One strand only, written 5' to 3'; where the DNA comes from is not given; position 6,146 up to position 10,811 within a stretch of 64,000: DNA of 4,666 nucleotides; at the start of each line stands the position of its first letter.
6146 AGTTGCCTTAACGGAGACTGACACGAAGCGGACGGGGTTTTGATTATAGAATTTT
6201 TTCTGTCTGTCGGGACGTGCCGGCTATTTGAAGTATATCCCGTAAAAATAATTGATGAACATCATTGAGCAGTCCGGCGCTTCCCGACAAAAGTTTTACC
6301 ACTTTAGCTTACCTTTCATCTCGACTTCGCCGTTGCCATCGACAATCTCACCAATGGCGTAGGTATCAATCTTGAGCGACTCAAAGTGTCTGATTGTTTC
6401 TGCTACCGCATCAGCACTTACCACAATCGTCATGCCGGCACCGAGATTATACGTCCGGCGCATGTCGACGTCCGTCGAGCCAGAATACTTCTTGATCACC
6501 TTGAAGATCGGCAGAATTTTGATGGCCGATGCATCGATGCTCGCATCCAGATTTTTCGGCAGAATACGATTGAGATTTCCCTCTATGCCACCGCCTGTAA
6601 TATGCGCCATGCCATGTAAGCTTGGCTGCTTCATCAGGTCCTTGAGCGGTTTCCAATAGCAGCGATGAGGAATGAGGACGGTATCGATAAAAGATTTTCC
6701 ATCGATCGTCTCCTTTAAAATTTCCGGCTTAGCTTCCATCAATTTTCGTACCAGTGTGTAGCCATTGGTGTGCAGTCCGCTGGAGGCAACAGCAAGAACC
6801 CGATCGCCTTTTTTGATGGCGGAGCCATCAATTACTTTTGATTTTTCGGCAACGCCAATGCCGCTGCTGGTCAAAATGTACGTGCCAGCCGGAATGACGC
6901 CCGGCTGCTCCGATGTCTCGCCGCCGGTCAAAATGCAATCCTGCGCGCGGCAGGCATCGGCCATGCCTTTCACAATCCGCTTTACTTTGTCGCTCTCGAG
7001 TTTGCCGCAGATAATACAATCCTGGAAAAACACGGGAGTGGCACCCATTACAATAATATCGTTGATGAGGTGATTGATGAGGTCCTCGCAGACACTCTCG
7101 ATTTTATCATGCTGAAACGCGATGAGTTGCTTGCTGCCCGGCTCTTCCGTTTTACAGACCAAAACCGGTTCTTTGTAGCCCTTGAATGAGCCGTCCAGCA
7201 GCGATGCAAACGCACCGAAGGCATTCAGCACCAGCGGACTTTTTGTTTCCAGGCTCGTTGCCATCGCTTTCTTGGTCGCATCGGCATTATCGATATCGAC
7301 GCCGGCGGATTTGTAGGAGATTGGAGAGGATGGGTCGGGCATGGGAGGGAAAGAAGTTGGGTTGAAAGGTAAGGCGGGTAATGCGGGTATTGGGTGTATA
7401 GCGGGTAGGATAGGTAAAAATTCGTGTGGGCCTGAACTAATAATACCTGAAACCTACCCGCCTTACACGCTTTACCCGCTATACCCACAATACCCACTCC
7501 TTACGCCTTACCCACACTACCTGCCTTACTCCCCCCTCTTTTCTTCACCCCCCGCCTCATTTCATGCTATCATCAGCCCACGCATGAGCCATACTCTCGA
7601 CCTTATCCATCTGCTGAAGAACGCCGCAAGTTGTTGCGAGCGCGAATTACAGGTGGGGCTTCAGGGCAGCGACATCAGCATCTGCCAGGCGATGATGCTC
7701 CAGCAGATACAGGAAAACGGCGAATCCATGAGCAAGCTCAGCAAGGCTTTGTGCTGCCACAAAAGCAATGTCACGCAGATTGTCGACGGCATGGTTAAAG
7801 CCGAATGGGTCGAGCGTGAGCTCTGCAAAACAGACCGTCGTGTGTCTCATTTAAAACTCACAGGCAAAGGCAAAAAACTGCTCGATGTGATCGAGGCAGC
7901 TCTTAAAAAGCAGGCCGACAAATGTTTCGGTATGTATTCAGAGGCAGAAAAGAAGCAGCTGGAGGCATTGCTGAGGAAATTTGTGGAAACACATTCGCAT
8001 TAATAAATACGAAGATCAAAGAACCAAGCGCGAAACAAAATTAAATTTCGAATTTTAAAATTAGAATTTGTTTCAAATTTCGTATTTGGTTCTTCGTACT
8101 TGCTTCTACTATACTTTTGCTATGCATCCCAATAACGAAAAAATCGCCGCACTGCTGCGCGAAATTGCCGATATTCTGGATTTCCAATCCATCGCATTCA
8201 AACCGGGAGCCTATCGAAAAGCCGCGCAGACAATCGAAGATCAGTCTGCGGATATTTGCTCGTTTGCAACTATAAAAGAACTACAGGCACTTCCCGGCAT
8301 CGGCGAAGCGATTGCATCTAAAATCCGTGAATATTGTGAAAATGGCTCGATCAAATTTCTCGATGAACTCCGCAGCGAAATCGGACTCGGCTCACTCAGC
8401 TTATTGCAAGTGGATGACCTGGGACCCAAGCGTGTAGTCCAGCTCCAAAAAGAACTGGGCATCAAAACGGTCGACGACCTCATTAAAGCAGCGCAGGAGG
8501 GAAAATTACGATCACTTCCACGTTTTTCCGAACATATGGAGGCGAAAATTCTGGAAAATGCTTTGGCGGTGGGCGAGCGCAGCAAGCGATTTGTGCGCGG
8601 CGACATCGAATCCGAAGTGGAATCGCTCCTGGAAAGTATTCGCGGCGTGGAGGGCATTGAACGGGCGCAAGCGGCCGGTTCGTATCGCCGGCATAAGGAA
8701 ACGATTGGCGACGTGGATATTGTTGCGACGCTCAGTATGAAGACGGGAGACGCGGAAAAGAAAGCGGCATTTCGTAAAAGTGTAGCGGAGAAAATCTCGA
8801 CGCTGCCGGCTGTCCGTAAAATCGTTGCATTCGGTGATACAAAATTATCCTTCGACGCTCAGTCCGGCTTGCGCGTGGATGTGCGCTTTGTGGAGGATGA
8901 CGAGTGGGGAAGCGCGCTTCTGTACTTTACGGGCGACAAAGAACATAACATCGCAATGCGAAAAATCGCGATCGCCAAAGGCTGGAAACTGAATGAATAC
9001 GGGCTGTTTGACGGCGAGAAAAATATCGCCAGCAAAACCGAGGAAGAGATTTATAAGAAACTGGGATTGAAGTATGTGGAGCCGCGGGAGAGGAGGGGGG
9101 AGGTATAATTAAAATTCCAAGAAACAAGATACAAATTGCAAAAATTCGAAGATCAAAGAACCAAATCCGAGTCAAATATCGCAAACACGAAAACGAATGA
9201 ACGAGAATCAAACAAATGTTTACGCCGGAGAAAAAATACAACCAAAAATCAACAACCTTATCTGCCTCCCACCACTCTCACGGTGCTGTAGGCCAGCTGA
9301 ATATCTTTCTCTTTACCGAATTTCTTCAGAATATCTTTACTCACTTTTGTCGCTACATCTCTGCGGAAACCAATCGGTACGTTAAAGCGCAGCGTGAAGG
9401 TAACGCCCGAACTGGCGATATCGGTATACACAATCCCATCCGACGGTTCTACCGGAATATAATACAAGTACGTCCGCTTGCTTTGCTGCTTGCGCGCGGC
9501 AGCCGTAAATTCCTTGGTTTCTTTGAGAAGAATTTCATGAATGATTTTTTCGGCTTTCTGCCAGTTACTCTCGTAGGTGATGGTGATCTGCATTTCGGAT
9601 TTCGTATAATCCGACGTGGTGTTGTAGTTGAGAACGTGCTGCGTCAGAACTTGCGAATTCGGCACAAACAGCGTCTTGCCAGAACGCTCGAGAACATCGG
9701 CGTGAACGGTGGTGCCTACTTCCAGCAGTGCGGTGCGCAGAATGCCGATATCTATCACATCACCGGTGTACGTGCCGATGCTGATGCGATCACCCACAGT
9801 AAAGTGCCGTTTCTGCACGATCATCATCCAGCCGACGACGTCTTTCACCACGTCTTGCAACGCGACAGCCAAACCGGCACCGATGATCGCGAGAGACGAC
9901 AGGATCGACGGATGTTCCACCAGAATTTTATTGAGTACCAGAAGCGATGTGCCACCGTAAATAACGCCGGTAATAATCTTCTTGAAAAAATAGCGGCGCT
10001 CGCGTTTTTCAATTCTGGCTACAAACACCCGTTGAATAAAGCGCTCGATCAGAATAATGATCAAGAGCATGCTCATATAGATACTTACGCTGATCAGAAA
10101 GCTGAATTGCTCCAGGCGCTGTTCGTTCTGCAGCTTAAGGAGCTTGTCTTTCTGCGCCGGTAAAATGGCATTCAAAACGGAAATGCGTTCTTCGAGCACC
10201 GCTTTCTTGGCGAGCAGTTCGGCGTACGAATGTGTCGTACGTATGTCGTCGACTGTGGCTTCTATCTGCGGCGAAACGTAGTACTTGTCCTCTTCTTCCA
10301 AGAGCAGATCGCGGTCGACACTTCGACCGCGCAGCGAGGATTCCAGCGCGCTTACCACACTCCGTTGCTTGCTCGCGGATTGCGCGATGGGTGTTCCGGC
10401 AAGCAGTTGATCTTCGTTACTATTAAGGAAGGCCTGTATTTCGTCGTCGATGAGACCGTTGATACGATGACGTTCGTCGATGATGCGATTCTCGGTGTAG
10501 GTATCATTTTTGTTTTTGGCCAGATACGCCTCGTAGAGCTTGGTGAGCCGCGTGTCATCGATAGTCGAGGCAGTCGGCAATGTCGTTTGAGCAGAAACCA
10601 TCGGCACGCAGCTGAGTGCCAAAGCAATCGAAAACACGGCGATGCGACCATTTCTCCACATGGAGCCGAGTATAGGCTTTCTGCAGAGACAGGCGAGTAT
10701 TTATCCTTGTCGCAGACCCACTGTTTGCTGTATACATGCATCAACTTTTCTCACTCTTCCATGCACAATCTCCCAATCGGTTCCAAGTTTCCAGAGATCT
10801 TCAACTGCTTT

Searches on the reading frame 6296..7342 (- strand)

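Call 32: search_protein_families(library=pfam, proteins=[window:6296-7342:-], max_evalue=0.0001)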
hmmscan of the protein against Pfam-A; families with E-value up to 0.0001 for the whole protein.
window:6296-7342:- (348 aa): 2 families
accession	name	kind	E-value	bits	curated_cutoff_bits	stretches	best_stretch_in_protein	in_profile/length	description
PF02769.27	AIRS_C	-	7.1e-23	81.9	23.1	1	177-339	1-151/156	AIR synthase related protein, C-terminal domain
PF00586.29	AIRS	-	7.8e-18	65.4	24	1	63-164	17-111/112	AIR synthase related protein, N-terminal domain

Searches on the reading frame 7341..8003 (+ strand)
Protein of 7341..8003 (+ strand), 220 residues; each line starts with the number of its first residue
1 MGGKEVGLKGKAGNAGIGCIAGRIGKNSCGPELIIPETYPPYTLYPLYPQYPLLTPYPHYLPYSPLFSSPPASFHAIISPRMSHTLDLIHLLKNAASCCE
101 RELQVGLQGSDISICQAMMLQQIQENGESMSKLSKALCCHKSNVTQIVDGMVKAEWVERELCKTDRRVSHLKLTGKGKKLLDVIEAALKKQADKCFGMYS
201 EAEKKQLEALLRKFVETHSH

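Call 32: search_protein_families(library=pfam, proteins=[window:7341-8003:+], max_evalue=0.0001)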
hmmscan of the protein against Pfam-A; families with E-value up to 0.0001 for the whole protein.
window:7341-8003:+ (220 aa): 3 families
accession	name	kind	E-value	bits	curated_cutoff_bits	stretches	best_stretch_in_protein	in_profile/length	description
PF01047.28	MarR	-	2.2e-09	37.5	24.6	1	116-168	5-58/59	MarR family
PF12802.13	MarR_2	-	2.9e-06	27.8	27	1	116-167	7-60/61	MarR family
PF13463.12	HTH_27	-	7.2e-05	23.4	22.2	0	116-177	5-68/68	Winged helix DNA-binding domain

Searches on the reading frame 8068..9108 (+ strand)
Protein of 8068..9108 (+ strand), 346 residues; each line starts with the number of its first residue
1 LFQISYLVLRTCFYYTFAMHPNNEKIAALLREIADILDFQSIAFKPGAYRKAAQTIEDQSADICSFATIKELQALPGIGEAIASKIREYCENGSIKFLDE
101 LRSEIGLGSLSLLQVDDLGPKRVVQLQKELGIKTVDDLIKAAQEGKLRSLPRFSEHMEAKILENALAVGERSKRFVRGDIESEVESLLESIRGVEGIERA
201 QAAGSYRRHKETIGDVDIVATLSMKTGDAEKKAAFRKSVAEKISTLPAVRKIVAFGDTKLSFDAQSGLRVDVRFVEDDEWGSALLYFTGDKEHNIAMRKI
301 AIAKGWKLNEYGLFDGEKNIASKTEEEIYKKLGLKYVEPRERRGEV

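Call 32: search_protein_families(library=pfam, proteins=[window:8068-9108:+], max_evalue=0.0001)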
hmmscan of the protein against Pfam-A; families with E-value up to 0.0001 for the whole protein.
window:8068-9108:+ (346 aa): 6 families
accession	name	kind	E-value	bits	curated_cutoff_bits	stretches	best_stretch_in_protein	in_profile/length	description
PF14791.11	DNA_pol_B_thumb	-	4.6e-25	87.7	25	1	283-342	1-62/63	DNA polymerase beta thumb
PF14716.13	HHH_8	-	2e-17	63.8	30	1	22-94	2-72/73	Helix-hairpin-helix domain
PF14520.12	HHH_5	-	7.6e-11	42.8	27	1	111-163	3-53/57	Helix-hairpin-helix domain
PF14792.12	DNA_pol_B_palm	-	2.3e-07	31.4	25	1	189-245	16-72/113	DNA polymerase beta palm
PF00633.29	HHH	-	6e-07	29.4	24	1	66-89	7-30/30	Helix-hairpin-helix motif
PF12836.13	HHH_3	-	7.3e-06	26.4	27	0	67-114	11-59/65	Helix-hairpin-helix motif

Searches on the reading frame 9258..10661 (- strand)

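Call 32: search_protein_families(library=pfam, proteins=[window:9258-10661:-], max_evalue=0.0001)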
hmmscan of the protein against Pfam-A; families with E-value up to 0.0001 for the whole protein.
window:9258-10661:- (467 aa): 1 family
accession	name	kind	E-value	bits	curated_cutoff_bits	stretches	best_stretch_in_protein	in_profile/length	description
PF00924.24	MS_channel_2nd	-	4.4e-11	43.2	20.2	1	270-347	1-67/68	Mechanosensitive ion channel, beta-domain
